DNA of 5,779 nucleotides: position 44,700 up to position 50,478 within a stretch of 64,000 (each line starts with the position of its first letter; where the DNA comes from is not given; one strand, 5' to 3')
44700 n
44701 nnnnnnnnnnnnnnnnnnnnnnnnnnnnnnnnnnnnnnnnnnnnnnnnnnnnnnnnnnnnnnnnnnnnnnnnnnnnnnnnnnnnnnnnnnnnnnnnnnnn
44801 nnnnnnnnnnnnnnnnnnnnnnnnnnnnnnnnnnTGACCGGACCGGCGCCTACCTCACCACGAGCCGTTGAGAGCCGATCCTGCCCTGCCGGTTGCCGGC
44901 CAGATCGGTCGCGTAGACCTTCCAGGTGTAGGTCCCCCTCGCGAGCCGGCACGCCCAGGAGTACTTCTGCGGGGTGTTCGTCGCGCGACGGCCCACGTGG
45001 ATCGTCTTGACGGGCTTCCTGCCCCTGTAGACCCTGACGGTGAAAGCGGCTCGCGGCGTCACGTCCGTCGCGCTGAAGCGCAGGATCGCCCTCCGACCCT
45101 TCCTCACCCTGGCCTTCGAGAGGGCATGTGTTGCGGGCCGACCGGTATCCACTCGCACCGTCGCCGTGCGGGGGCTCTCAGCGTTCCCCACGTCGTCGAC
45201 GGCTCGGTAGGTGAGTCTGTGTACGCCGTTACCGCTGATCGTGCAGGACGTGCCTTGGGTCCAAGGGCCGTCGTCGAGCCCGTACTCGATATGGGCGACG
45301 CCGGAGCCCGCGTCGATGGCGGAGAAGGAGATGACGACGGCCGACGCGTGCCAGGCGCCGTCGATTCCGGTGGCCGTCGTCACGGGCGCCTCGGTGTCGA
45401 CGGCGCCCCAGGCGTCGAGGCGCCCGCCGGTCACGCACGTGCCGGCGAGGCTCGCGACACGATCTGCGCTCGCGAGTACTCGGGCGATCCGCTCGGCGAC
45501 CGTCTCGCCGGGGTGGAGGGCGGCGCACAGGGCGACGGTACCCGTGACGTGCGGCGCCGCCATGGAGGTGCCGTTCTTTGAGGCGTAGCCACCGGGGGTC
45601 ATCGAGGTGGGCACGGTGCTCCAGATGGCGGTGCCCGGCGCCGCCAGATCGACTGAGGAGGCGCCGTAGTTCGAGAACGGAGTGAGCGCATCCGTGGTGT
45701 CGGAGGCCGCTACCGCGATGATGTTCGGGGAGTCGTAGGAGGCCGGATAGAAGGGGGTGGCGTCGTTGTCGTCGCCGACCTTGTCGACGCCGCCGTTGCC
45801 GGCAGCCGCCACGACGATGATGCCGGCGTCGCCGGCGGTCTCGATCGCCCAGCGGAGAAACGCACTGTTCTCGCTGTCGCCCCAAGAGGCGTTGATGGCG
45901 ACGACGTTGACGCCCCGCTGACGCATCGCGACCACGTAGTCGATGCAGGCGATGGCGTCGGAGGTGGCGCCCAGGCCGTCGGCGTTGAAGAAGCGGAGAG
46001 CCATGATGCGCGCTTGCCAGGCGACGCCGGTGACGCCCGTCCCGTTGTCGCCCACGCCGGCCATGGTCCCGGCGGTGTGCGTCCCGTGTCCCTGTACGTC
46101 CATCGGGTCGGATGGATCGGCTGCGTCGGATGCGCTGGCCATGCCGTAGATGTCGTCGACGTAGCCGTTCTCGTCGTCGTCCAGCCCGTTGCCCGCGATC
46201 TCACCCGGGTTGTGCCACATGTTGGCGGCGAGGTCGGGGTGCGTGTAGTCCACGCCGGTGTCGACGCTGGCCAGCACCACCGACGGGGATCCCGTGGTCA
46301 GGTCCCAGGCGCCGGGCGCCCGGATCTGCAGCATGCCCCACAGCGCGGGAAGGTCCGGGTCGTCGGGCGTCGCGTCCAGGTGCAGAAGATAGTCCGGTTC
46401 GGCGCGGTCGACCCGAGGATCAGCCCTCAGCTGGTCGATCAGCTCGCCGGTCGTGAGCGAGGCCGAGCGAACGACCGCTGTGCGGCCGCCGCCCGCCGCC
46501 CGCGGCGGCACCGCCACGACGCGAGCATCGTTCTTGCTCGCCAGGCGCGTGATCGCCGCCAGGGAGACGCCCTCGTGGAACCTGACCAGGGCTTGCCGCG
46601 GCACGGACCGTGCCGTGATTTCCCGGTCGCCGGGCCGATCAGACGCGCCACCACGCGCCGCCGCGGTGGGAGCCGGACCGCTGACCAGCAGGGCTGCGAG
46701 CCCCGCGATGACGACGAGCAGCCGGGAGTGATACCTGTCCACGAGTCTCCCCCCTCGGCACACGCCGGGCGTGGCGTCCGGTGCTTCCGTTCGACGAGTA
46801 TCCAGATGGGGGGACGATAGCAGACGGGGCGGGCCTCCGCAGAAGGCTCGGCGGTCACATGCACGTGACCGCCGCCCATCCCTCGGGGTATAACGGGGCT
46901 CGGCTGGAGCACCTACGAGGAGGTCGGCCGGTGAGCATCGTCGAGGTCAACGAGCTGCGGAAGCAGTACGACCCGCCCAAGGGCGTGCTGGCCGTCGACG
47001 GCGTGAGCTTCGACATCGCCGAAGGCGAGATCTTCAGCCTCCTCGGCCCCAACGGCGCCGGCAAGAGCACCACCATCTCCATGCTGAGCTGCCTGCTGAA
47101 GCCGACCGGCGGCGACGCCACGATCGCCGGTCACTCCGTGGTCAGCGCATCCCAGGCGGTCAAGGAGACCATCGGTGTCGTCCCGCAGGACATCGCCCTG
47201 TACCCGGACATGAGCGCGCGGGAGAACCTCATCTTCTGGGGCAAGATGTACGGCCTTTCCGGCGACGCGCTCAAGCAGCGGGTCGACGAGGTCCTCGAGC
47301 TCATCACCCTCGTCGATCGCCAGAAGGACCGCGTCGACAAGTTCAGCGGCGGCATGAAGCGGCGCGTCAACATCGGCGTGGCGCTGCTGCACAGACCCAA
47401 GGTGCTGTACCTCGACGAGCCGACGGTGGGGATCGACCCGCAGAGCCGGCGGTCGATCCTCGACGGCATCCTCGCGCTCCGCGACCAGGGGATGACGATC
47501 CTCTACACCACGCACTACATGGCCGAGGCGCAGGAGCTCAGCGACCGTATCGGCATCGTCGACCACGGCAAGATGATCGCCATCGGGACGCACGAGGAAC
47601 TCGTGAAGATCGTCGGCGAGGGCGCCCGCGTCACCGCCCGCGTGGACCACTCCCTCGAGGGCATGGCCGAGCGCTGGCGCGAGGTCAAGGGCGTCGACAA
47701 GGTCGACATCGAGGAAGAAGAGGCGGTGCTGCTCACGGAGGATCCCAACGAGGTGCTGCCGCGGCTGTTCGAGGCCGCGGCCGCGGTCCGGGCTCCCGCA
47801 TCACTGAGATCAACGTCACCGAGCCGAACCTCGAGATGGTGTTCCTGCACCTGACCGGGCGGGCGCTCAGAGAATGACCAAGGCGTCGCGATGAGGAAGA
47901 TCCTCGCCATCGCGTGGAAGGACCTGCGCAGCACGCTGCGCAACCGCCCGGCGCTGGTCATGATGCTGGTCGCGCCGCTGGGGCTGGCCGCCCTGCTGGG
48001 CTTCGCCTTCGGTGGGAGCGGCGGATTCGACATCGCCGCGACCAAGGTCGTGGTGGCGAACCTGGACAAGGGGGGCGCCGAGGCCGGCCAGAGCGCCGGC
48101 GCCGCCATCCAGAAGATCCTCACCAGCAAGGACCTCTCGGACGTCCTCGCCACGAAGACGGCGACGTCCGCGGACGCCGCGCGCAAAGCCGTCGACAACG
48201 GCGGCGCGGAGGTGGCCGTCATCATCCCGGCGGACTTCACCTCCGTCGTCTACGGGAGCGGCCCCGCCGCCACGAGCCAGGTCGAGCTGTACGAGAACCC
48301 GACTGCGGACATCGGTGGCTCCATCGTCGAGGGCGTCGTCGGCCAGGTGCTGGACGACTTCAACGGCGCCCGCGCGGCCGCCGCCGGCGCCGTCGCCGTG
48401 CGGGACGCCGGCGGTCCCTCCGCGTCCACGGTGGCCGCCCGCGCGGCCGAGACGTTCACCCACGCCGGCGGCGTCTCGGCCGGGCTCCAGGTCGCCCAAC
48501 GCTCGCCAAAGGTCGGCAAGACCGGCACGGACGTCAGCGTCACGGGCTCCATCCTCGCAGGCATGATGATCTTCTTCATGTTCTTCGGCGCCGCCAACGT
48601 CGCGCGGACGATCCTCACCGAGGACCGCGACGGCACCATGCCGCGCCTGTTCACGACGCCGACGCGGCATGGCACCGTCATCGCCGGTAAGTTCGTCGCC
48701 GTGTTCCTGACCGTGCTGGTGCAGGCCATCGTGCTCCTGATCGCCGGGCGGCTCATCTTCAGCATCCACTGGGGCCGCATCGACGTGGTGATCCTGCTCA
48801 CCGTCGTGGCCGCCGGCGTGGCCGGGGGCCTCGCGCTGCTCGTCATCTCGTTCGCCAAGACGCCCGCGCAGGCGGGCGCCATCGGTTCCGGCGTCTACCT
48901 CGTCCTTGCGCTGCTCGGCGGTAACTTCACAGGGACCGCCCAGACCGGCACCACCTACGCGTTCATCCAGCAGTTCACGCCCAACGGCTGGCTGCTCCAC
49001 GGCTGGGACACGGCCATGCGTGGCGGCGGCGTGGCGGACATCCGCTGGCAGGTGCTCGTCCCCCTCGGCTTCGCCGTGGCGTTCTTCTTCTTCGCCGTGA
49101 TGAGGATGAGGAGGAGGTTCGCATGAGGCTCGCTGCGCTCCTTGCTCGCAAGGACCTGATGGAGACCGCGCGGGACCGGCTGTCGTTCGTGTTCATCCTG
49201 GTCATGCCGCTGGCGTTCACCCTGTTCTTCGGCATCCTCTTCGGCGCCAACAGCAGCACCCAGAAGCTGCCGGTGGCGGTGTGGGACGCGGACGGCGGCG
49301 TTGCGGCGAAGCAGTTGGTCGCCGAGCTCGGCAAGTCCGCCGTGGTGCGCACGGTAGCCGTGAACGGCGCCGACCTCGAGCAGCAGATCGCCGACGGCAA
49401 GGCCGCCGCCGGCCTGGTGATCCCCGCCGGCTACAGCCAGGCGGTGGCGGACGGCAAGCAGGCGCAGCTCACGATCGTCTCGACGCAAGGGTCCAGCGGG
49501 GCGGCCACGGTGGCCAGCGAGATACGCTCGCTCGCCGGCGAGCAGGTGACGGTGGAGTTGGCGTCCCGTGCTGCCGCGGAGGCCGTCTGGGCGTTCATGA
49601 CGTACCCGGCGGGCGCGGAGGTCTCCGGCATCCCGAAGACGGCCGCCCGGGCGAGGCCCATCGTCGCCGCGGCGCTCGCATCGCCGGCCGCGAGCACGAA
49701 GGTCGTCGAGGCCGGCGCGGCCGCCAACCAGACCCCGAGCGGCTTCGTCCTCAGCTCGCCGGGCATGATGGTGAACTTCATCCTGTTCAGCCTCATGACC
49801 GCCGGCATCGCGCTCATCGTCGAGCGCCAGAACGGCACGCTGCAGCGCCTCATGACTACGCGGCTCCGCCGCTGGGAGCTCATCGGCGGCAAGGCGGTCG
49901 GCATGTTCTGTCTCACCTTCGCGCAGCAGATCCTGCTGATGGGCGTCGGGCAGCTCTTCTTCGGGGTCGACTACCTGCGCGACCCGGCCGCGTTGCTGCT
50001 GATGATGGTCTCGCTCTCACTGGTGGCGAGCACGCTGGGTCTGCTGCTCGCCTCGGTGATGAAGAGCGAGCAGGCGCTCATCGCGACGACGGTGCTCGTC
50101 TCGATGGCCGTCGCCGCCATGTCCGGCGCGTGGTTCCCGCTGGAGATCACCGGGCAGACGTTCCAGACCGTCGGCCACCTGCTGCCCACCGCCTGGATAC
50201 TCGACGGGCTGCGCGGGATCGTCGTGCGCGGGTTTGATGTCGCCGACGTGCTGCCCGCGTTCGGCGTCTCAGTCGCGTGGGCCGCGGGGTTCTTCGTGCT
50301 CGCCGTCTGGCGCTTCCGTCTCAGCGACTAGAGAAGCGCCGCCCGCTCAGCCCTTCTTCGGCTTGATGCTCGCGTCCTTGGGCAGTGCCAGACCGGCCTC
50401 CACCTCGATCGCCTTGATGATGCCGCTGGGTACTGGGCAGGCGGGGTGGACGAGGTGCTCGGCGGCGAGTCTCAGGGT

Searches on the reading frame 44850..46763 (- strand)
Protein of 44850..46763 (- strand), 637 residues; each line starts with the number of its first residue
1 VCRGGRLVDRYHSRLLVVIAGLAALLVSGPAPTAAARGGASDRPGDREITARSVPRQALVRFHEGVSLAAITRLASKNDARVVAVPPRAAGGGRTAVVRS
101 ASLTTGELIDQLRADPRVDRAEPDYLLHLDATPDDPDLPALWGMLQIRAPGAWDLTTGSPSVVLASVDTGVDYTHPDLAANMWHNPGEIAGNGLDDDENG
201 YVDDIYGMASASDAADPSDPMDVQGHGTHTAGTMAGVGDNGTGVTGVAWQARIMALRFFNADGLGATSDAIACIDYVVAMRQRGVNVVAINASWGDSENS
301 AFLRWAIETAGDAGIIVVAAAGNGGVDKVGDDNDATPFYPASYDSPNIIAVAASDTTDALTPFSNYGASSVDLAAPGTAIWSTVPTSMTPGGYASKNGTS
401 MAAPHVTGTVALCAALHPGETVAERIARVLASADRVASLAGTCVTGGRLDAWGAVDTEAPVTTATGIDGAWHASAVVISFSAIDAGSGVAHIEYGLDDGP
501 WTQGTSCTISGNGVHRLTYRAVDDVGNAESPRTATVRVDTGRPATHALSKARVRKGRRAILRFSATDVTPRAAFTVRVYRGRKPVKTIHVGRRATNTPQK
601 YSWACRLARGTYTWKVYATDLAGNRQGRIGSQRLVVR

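Call 4: search_protein_families(library=pfam, proteins=[window:44850-46763:-], max_evalue=1)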
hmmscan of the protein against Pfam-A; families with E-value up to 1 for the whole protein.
window:44850-46763:- (637 aa): 3 families
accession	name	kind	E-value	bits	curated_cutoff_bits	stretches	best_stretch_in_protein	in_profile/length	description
PF00082.27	Peptidase_S8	-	7.6e-49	167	21.8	1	161-433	3-273/288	Subtilase family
PF19077.6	Big_13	-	7.6e-07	30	27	2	594-626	59-91/102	Bacterial Ig-like domain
PF22148.1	Fervidolysin_NPro-like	-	0.0037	18.1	21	1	52-124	14-81/81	Fervidolysin N-terminal prodomain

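Call 5: search_protein_families(library=ncbifam, proteins=[window:44850-46763:-], max_evalue=1)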
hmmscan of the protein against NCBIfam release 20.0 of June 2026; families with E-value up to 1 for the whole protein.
window:44850-46763:- (637 aa): 10 families
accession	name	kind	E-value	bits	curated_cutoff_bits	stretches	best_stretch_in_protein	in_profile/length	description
TIGR03921.1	T7SS_mycosin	equivalog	4.7e-35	121.3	278.75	1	149-476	3-307/353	type VII secretion-associated serine protease mycosin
NF047446.1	barrel_OmpL47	domain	7.4e-24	84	40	1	472-538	2-68/68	OmpL47-type beta-barrel domain-containing protein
NF033595.1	denti_PrtP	equivalog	1.5e-22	79.9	300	2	286-416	338-459/606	dentilisin complex serine proteinase subunit PrtP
NF051851.1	AtpSerPepEprS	equivalog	4.3e-13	48.2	1700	1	142-421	49-325/988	autotransporter serine peptidase EprS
NF040809.1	germ_prot_CspBA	exception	1.3e-11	42.9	1250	2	160-326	652-826/1099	bifunctional germination protease/germinant receptor pseudoprotease CspBA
NF047441.1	Lepto_OmpL47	equivalog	1.8e-11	44.3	250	1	472-551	71-151/336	multi-beta-barrel domain surface protein OmpL47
TIGR03895.1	protease_PatA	subfamily_domain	1.6e-10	40.4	421.05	1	226-422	1-187/606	PatA/PatG family cyanobactin maturation protease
NF040553.1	SGO_0316_fam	subfamily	1.7e-08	32.6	1400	2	201-326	335-466/1486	SGO_0316/SGO_0317 family LPXTG-anchored serine peptidase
NF049966.1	QH_SP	equivalog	2.1e-08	33.8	165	1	248-424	54-202/219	subtilisin-like serine protease QhpE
NF040808.2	CspC_non_triad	exception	0.00031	19.3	675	1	221-326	164-279/556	bile acid germinant receptor pseudoprotease CspC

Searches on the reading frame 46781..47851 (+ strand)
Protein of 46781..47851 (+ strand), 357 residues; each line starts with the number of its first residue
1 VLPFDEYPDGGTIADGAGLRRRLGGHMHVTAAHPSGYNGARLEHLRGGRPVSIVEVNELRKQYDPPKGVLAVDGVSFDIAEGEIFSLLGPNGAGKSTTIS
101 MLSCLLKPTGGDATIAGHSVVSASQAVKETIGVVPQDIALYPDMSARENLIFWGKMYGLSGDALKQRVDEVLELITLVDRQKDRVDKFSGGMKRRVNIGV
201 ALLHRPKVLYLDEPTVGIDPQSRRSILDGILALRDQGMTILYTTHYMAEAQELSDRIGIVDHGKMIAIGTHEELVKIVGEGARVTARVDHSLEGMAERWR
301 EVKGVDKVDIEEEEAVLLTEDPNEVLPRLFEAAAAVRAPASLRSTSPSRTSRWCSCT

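Call 40: search_protein_families(library=pfam, proteins=[window:46781-47851:+], max_evalue=0.0001)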
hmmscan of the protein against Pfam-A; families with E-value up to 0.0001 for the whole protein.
window:46781-47851:+ (357 aa): 2 families
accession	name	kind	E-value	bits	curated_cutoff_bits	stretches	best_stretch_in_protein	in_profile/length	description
PF00005.33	ABC_tran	-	3.8e-33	115.4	25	1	73-215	2-136/137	ABC transporter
PF13304.12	AAA_21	-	8.3e-11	42.9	27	1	179-245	229-298/304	AAA domain, putative AbiEii toxin, Type IV TA system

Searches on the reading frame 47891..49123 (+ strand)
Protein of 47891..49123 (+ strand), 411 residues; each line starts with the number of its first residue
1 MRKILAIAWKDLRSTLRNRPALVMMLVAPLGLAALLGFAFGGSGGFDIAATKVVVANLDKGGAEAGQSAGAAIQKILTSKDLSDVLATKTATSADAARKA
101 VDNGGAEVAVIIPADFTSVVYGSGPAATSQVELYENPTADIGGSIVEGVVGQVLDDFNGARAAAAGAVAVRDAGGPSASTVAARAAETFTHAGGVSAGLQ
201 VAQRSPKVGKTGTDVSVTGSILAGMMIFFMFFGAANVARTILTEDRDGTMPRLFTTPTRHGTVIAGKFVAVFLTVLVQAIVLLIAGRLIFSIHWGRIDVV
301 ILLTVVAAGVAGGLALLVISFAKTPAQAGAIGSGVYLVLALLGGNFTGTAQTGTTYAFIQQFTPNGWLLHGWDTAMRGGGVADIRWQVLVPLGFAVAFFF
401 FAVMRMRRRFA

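Call 40: search_protein_families(library=pfam, proteins=[window:47891-49123:+], max_evalue=0.0001)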
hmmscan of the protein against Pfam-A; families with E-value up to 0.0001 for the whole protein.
window:47891-49123:+ (411 aa): 4 families
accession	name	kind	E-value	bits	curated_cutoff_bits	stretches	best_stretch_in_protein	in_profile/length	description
PF12698.13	ABC2_membrane_3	-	1.3e-31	110.4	31.6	1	22-403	4-346/347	ABC-2 family transporter protein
PF01061.29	ABC2_membrane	-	3.3e-17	63.2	26.9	1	219-368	51-202/211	ABC-2 type transporter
PF12679.13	ABC2_membrane_2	-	6.2e-14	52.4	27.2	1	5-360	1-217/283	ABC-2 family transporter protein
PF12730.13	ABC2_membrane_4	-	1.7e-05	25.3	27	1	224-321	55-157/179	ABC-2 family transporter protein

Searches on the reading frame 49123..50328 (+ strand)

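Call 40: search_protein_families(library=pfam, proteins=[window:49123-50328:+], max_evalue=0.0001)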
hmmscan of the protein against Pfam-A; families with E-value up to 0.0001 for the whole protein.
window:49123-50328:+ (402 aa): 3 families
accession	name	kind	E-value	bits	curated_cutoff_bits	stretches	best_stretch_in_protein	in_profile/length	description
PF12698.13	ABC2_membrane_3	-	3.4e-39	135.3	31.6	1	21-396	2-347/347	ABC-2 family transporter protein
PF01061.29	ABC2_membrane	-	4.3e-24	85.7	26.9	1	204-366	44-209/211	ABC-2 type transporter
PF12679.13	ABC2_membrane_2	-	2.5e-11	43.8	27.2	1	7-400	3-280/283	ABC-2 family transporter protein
